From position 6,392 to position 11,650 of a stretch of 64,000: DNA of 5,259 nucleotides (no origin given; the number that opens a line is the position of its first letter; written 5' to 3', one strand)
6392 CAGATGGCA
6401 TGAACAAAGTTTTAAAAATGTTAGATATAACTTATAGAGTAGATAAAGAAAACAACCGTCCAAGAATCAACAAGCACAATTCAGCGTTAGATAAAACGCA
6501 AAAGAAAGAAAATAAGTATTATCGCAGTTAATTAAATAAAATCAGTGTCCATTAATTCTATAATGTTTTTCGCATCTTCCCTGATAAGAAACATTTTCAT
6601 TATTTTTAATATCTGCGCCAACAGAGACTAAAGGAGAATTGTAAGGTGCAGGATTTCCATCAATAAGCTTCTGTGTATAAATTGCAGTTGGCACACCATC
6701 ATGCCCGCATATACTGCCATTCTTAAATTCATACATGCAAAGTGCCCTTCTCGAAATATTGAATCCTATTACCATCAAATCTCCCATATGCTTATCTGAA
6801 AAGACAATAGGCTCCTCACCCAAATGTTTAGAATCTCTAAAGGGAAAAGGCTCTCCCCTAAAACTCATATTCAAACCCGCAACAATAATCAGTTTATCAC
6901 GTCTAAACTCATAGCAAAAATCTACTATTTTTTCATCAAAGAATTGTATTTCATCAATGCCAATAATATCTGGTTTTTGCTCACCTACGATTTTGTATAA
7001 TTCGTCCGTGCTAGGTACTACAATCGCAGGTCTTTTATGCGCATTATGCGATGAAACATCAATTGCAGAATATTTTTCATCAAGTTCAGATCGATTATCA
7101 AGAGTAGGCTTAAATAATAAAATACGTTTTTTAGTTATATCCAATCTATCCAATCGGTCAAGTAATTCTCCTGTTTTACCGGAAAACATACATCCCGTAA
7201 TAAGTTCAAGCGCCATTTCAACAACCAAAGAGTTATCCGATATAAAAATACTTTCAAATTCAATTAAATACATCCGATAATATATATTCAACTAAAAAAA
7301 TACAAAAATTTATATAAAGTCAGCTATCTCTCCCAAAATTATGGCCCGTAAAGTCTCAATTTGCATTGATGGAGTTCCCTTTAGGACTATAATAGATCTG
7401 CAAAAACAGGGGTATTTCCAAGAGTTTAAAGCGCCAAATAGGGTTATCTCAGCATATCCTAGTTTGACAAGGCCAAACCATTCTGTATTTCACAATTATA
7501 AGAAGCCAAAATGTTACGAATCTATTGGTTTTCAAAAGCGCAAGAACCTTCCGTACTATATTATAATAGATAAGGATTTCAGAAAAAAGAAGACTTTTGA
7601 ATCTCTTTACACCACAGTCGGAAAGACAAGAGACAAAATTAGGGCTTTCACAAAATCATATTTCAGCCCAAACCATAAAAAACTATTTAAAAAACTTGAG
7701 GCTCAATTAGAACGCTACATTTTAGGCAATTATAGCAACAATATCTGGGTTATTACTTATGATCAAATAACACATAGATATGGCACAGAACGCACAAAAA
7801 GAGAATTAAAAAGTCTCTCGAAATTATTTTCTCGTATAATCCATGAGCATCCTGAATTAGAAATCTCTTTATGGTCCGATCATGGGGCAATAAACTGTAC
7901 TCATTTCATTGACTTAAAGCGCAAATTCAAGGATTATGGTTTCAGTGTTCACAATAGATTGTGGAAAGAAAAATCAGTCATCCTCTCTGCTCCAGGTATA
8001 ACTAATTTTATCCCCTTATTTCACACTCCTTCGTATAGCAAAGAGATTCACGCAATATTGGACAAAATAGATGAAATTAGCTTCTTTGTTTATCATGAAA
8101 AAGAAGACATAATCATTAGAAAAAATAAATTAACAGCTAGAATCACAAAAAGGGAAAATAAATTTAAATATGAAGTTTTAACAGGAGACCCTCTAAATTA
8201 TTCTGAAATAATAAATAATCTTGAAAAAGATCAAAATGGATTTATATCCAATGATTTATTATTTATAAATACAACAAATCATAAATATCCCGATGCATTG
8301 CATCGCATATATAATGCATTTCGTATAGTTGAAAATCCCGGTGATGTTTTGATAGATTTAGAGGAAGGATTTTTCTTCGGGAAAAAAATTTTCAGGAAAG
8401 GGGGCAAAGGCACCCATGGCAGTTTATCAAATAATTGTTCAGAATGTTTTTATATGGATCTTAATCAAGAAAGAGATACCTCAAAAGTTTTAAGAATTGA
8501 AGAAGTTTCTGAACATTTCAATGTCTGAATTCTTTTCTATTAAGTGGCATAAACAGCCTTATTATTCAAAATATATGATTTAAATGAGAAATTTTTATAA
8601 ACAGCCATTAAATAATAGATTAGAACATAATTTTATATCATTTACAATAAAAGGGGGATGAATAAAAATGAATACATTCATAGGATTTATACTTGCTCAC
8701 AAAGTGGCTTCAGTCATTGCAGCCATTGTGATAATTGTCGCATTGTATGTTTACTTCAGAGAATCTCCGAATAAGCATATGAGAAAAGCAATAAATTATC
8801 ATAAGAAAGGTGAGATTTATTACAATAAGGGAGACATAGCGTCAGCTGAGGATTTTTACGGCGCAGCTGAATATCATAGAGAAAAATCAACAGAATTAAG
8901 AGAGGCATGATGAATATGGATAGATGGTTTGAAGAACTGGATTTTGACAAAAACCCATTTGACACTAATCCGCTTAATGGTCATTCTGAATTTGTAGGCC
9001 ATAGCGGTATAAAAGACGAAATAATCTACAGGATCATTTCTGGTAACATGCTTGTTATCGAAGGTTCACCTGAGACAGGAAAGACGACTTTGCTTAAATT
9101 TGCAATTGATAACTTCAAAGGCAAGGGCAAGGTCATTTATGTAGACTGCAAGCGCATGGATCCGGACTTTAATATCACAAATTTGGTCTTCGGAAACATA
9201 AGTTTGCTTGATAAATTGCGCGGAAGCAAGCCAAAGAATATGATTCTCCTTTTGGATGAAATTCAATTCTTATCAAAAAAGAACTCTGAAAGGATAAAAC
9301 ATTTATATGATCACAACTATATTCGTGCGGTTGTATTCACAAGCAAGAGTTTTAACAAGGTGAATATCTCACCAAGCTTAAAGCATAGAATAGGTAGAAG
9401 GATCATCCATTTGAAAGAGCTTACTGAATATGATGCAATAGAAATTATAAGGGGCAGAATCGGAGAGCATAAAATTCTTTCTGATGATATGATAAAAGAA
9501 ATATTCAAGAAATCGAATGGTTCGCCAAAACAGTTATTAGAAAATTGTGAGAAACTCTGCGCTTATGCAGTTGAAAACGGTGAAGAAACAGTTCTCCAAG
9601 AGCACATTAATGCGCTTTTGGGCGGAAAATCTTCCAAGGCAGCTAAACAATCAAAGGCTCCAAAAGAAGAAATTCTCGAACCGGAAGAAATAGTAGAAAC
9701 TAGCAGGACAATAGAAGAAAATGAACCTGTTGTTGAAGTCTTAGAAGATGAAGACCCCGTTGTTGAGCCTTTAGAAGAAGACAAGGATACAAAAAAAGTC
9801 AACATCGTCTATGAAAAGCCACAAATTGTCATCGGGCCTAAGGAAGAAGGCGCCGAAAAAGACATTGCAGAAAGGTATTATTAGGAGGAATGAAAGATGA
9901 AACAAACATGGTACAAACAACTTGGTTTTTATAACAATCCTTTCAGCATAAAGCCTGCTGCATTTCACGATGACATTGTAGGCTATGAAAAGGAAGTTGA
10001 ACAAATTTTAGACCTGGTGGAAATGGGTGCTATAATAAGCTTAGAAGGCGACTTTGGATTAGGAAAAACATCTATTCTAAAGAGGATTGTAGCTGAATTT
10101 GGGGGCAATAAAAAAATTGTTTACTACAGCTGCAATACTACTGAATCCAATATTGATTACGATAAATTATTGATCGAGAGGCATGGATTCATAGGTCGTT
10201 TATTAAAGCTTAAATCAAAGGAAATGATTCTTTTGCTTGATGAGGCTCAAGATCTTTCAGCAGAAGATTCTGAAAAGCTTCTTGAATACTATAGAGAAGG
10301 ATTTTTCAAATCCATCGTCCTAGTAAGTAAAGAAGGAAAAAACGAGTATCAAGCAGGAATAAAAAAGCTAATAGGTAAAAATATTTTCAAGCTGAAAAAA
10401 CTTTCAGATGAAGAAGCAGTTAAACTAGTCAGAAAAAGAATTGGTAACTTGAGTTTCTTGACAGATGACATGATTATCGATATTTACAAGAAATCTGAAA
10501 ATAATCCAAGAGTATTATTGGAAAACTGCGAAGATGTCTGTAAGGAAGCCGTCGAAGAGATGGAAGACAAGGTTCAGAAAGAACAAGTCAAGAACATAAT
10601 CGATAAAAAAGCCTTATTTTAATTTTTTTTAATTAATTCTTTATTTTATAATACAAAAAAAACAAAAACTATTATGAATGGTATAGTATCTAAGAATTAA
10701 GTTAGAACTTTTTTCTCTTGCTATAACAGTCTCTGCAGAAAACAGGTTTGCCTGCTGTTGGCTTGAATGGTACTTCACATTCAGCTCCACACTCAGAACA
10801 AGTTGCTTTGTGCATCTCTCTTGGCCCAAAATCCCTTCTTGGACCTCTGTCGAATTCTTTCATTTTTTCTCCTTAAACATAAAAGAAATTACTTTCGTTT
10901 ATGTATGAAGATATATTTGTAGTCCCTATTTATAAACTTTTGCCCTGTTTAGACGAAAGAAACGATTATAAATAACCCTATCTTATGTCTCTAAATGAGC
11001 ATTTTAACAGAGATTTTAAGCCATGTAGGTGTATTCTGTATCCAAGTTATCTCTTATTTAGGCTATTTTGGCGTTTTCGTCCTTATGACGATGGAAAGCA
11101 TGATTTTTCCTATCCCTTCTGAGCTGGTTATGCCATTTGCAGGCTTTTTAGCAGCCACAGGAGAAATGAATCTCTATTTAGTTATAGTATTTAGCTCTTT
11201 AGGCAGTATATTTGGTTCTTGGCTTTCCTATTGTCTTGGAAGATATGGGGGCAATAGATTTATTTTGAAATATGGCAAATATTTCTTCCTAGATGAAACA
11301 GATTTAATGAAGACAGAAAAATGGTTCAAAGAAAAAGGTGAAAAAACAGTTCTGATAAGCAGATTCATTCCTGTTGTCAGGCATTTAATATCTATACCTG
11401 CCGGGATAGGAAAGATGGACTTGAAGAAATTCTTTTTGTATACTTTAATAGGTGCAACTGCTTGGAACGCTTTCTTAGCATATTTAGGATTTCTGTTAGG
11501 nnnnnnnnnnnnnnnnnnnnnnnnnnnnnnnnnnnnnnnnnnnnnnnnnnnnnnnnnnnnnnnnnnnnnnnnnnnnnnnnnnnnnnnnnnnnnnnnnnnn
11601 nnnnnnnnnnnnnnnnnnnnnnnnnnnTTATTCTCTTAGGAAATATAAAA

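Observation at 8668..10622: Three-gene operon: small TM protein followed by two tandem paralogous P-loop ATPases with NPF and LLENCE motifs and an acidic repeat tail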

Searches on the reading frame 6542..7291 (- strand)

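Call 19: search_protein_families(library=pfam, proteins=[window:6542-7291:-], max_evalue=0.001)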
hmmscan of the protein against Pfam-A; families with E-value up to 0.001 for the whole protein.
window:6542-7291:- (249 aa): 1 family
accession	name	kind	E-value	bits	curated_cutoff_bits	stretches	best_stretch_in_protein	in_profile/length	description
PF00265.24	TK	-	4.4e-24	85.7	20.6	1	27-150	2-121/176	Thymidine kinase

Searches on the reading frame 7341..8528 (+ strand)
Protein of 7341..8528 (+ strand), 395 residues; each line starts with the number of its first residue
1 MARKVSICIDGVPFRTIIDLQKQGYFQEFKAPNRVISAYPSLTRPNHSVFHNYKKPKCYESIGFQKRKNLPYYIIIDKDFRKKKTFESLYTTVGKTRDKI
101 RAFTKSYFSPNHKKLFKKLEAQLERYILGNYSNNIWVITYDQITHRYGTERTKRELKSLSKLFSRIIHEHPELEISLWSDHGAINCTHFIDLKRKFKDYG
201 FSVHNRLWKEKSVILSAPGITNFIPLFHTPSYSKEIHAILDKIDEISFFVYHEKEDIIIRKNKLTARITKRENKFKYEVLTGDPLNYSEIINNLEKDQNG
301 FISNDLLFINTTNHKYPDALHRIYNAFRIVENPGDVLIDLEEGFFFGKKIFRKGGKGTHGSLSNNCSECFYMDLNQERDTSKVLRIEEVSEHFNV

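Call 19: search_protein_families(library=pfam, proteins=[window:7341-8528:+], max_evalue=0.001)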
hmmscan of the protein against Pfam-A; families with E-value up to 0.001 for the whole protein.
window:7341-8528:+ (395 aa): 2 families
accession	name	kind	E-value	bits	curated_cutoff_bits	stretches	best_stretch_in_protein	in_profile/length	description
PF01663.27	Phosphodiest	-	1.1e-05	25.6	23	0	136-361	166-341/342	Type I phosphodiesterase / nucleotide pyrophosphatase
PF08665.17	PglZ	-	0.00096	19.6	25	0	126-187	115-176/179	PglZ domain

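Call 47: search_protein_families(library=padloc, proteins=[window:7341-8528:+], max_evalue=0.01)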
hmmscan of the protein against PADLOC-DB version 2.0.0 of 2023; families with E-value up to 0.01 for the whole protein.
window:7341-8528:+ (395 aa): 0 families

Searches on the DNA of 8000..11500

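Call 78: search_rna_families(source=window, start=8000, end=11500, threshold=gathering)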
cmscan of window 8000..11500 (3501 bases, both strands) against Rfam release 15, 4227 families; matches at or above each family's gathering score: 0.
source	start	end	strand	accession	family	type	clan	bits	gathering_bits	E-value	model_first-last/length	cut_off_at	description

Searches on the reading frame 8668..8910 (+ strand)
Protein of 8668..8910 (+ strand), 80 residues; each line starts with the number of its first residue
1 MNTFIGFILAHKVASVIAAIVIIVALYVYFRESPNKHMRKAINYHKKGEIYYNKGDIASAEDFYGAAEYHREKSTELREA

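Call 3: search_protein_families(library=pfam, proteins=[window:8668-8910:+], max_evalue=1)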
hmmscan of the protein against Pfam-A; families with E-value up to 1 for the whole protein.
window:8668-8910:+ (80 aa): 8 families
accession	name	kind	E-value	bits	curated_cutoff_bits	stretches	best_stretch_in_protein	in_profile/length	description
PF08590.15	DUF1771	-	0.00064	20.4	28.7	1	27-77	1-51/64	Domain of unknown function (DUF1771)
PF13181.12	TPR_8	-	0.0078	16.7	25.7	1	44-67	4-27/34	Tetratricopeptide repeat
PF18179.6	SUa-2TM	-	0.011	15.6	25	1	9-53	59-98/279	SMODS- and Ubiquitin system-associated 2TM effector domain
PF07719.23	TPR_2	-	0.015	15.8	27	1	44-67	4-27/34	Tetratricopeptide repeat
PF07720.18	TPR_3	-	0.093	13.4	20.7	1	51-67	11-28/34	Tetratricopeptide repeat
PF25184.1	YxzE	-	0.1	14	40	1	1-51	1-35/65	YxzE-like putative bacteriocin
PF00515.34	TPR_1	-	0.11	12.8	27.8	1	44-67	4-27/34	Tetratricopeptide repeat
PF15012.11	DUF4519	-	0.19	12.3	27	1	16-34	37-55/56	Domain of unknown function (DUF4519)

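Call 4: search_protein_families(library=ncbifam, proteins=[window:8668-8910:+], max_evalue=1)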
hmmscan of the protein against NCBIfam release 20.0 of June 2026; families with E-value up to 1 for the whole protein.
window:8668-8910:+ (80 aa): 0 families

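Call 44: find_homologous_proteins(query=A3, max_evalue=0.01)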
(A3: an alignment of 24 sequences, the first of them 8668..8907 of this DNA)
Query A3 (24 sequences) (80 aa, profile of the alignment): 6 proteins with E <= 0.01 among 1046 candidates.
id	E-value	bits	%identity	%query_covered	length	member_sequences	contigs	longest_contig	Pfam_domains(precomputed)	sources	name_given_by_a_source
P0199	5.4e-19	86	32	48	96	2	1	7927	-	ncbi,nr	ncbi:MAG: hypothetical protein KKA79_10095, partial [Nanoarchaeota archaeon]|nr:hypothetical protein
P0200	5.2e-17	79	100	100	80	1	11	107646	-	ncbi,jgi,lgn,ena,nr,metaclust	ncbi:hypothetical protein J4468_00770 [Candidatus Woesearchaeota archaeon]|nr:hypothetical protein [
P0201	3.2e-16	77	37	51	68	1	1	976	-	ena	-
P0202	4.9e-15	73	29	51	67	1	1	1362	-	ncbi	-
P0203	2.7e-13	67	20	54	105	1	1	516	-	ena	-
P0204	1.3e-4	39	33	41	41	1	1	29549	-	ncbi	-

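Call 47: search_protein_families(library=padloc, proteins=[window:8668-8910:+], max_evalue=0.01)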
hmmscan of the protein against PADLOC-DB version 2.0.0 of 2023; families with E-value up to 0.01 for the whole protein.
window:8668-8910:+ (80 aa): 0 families

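Call 58: predict_structure(alignment_id=A4)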
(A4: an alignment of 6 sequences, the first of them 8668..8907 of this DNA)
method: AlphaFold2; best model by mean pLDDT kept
length: 80 residues; sequences in the alignment: 6
mean_pLDDT: 88.2   pTM: 0.56
mean pLDDT of the five models: 88.2, 88.1, 86.1, 86.0, 86.0
residues with pLDDT >= 90: 40; 70-90: 37; 50-70: 3; < 50: 0
segments of 3 or more residues with pLDDT < 50: none
pLDDT, mean of each block of 10 residues (from residue 1): 71 83 82 86 98 98 97 91
secondary structure, 60 per line:
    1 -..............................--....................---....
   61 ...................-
elements in order: H2-31 H34-53 H57-79

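Call 67: search_protein_families(library=phrogs, proteins=[window:8668-8910:+], max_evalue=0.001)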
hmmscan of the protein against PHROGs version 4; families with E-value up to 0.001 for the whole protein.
window:8668-8910:+ (80 aa): 0 families
